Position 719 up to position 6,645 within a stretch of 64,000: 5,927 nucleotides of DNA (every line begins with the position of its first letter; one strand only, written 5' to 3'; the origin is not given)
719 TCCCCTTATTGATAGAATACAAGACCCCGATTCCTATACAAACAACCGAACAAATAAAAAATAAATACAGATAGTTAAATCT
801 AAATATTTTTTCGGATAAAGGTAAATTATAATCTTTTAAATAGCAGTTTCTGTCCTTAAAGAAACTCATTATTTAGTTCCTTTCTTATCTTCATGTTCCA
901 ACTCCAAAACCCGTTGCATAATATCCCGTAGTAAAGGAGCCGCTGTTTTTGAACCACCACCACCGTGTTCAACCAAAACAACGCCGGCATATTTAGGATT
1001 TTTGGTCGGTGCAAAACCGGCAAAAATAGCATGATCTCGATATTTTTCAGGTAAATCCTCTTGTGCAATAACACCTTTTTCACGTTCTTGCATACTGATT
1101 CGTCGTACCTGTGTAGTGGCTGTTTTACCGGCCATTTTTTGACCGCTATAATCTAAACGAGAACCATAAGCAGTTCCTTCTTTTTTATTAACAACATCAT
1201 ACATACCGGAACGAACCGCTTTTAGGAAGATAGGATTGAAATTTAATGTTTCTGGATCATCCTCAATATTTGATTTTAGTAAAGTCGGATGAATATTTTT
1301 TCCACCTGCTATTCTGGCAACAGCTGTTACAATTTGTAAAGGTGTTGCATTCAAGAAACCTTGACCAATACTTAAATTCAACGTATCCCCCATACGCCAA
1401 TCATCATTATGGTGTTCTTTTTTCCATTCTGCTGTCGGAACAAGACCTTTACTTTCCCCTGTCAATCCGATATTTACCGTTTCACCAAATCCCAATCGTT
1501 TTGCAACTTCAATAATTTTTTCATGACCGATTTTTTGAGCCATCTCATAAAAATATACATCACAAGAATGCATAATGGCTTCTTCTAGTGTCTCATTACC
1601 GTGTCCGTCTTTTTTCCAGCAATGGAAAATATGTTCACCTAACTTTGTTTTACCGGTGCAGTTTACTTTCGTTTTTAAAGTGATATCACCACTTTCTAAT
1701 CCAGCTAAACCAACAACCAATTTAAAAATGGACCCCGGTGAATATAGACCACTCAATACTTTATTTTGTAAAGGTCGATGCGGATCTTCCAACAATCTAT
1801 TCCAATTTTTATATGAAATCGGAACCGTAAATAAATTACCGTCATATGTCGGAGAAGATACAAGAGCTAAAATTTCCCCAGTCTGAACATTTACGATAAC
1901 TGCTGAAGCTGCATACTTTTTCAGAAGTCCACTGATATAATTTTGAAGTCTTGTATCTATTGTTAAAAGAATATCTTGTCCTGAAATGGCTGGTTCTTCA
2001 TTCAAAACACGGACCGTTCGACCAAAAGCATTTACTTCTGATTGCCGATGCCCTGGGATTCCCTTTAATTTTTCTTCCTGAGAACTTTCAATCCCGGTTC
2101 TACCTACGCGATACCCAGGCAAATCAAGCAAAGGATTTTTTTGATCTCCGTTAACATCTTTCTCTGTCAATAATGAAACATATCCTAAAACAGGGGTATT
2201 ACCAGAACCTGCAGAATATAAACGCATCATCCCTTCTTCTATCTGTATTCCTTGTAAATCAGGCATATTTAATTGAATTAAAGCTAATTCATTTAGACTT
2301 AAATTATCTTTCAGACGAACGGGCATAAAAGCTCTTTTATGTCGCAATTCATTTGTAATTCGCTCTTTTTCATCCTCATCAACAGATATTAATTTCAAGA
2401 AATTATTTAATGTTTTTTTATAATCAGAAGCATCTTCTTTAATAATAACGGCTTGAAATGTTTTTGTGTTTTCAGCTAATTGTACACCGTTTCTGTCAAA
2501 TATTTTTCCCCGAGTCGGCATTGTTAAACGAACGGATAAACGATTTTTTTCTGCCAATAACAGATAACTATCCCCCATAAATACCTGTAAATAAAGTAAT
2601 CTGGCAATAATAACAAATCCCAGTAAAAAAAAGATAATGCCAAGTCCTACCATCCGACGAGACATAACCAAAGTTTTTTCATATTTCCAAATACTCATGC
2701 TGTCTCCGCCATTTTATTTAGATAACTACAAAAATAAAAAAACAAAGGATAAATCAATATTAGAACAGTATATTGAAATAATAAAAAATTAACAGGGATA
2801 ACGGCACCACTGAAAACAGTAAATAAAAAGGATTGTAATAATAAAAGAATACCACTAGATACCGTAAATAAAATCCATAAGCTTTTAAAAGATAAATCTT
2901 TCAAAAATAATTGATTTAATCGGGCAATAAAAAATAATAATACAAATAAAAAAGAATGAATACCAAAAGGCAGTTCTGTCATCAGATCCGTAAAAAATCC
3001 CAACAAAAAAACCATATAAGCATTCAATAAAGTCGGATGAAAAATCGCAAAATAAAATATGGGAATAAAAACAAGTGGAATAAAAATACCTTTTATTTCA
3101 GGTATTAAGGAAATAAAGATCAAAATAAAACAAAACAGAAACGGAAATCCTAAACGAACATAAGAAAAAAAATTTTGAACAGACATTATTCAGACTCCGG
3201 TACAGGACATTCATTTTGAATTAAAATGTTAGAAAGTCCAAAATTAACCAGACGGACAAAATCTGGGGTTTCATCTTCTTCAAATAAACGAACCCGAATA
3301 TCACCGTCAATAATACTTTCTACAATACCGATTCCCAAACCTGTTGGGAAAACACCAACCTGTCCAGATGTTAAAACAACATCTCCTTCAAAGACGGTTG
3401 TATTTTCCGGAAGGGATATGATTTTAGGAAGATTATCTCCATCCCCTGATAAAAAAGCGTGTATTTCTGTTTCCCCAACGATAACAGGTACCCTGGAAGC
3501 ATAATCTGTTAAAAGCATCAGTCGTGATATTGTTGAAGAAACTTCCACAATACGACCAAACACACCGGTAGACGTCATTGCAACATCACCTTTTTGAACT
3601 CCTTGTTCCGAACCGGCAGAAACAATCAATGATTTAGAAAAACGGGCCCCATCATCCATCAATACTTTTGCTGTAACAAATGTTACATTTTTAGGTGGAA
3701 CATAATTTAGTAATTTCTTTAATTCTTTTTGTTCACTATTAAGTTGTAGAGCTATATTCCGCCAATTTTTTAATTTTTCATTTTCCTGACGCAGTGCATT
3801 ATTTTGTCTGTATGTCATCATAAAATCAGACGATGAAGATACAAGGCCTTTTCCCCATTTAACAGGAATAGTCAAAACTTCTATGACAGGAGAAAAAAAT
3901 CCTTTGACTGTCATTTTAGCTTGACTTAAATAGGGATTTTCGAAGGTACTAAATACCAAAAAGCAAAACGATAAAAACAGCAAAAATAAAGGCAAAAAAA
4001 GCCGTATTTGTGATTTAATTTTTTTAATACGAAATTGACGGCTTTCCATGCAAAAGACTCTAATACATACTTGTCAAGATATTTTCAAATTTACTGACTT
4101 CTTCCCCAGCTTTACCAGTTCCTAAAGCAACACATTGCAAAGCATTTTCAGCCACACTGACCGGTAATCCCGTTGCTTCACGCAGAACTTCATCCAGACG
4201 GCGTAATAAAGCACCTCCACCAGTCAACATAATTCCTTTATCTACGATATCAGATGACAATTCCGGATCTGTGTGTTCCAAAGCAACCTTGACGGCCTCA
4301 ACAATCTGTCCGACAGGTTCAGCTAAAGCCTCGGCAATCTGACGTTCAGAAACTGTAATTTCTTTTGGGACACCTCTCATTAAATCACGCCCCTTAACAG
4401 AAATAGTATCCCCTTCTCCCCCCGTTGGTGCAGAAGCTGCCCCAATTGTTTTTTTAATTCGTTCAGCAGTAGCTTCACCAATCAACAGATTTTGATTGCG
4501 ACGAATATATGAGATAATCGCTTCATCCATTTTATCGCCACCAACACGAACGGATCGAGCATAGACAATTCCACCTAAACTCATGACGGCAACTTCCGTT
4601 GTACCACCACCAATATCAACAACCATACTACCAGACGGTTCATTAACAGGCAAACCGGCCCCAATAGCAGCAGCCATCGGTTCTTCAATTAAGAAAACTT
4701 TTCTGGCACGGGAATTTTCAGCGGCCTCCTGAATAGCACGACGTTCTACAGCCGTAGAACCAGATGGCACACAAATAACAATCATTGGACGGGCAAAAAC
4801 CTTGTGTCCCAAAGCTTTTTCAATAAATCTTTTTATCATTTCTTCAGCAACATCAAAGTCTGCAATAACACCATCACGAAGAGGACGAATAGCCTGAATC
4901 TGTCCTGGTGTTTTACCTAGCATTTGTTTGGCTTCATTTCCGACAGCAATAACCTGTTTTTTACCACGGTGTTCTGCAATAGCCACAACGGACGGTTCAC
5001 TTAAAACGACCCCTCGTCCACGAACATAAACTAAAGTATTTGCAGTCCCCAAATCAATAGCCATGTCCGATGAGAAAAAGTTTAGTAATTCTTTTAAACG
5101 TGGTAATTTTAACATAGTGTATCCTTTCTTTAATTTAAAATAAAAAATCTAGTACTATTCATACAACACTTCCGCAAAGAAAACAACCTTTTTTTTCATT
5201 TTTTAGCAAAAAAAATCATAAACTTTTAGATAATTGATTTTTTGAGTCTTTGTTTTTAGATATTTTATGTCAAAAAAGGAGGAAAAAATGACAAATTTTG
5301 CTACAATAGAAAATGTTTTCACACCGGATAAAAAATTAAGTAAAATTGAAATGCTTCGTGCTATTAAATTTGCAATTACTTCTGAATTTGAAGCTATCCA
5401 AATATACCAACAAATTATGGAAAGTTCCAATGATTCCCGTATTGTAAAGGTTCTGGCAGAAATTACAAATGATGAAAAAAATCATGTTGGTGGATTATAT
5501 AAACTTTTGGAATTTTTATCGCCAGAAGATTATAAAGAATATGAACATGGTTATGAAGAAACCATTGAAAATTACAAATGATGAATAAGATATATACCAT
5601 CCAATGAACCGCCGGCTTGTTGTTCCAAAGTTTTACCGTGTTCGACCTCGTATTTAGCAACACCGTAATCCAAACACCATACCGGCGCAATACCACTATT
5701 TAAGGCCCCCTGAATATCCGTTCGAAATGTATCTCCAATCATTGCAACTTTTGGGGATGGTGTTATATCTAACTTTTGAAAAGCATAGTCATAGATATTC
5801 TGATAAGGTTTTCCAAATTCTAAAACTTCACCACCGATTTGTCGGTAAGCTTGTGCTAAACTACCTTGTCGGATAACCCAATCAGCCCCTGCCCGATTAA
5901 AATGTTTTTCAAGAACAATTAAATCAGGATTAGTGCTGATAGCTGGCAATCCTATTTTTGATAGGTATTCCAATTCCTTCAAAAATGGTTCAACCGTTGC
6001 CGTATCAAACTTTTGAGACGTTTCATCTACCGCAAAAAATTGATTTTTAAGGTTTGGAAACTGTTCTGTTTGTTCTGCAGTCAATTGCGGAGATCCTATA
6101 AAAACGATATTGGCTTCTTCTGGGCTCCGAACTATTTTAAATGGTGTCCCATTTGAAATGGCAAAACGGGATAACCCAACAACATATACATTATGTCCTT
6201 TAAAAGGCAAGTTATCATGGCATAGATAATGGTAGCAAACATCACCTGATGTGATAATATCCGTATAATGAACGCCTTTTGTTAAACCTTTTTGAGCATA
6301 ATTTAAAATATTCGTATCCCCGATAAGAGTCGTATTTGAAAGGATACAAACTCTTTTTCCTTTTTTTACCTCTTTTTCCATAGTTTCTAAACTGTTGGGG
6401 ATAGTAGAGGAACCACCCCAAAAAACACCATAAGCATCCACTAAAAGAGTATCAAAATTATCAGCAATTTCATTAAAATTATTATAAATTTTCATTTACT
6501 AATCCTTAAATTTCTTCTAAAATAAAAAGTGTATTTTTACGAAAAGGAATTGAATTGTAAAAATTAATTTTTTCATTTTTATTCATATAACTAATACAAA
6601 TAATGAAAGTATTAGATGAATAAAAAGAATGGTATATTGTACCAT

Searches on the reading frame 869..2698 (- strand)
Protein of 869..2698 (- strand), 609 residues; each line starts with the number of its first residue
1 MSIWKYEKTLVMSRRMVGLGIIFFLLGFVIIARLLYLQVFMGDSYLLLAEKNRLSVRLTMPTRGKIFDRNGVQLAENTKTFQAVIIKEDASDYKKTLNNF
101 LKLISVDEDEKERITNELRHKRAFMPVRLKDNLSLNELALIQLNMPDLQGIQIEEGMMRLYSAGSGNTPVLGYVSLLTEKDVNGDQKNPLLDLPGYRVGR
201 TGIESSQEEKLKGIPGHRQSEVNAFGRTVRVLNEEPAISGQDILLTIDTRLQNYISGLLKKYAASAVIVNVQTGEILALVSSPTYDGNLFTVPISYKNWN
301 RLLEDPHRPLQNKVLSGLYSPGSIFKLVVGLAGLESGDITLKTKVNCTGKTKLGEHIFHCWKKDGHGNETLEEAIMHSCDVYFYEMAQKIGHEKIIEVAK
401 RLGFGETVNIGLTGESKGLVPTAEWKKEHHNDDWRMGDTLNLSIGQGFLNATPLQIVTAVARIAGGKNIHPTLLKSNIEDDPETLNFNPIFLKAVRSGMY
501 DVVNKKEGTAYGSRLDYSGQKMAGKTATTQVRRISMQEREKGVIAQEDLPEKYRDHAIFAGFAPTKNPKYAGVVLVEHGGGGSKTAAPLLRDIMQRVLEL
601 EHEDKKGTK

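Call 77: search_protein_families(library=pfam, proteins=[window:869-2698:-], max_evalue=0.000001)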
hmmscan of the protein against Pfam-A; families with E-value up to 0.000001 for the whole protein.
window:869-2698:- (609 aa): 2 families
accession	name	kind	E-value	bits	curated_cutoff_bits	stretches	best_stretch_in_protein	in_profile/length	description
PF00905.27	Transpeptidase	-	1.4e-61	208.8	22.1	1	265-595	2-299/299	Penicillin binding protein transpeptidase domain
PF03717.20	PBP_dimer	-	5.4e-35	121.9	24.4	1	61-231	4-178/180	Penicillin-binding Protein dimerisation domain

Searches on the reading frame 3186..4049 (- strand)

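Call 77: search_protein_families(library=pfam, proteins=[window:3186-4049:-], max_evalue=0.000001)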
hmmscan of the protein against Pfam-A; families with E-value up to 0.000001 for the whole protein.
window:3186-4049:- (287 aa): 1 family
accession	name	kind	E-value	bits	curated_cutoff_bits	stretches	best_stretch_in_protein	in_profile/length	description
PF04085.20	MreC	-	1.1e-25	90.6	28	1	129-248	1-120/147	Rod shape-determining protein MreC, barrel core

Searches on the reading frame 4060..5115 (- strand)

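Call 77: search_protein_families(library=pfam, proteins=[window:4060-5115:-], max_evalue=0.000001)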
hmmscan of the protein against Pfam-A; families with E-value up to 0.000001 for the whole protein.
window:4060-5115:- (351 aa): 5 families
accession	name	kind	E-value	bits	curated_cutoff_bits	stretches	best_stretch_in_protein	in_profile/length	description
PF06723.19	MreB_Mbl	-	1.5e-144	481.3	27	1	16-343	2-325/327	MreB/Mbl protein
PF00022.25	Actin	-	3.3e-15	56.1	27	1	40-208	30-191/410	Actin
PF14450.12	FtsA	-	2.1e-14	54.4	31.8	1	164-324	1-112/127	Cell division protein FtsA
PF00012.26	HSP70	-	8.8e-14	51.1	20.6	1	94-333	121-368/599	Hsp70 protein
PF11104.14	PilM_2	-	2.1e-09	37.2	27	0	162-203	181-222/340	Type IV pilus assembly protein PilM;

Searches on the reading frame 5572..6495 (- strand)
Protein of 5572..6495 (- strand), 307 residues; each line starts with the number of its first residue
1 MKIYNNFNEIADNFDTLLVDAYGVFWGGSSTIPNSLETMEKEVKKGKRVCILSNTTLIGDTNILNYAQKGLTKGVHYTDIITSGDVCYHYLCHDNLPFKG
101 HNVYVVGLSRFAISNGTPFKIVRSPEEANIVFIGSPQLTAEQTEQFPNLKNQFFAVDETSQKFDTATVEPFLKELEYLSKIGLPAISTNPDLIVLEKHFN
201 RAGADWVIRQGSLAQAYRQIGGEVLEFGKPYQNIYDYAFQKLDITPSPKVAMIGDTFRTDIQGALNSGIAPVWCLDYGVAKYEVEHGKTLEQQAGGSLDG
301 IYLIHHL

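Call 77: search_protein_families(library=pfam, proteins=[window:5572-6495:-], max_evalue=0.000001)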
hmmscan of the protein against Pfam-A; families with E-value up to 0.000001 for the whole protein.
window:5572-6495:- (307 aa): 3 families
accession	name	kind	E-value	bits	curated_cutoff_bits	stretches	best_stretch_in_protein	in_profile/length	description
PF13344.12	Hydrolase_6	-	3.3e-10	40.4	27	1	18-111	2-91/101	Haloacid dehalogenase-like hydrolase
PF13242.12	Hydrolase_like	-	1.1e-09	38.6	22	1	227-274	2-48/75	HAD-hyrolase-like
PF00702.32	Hydrolase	-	2e-08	35.3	26.4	1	153-268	88-191/191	haloacid dehalogenase-like hydrolase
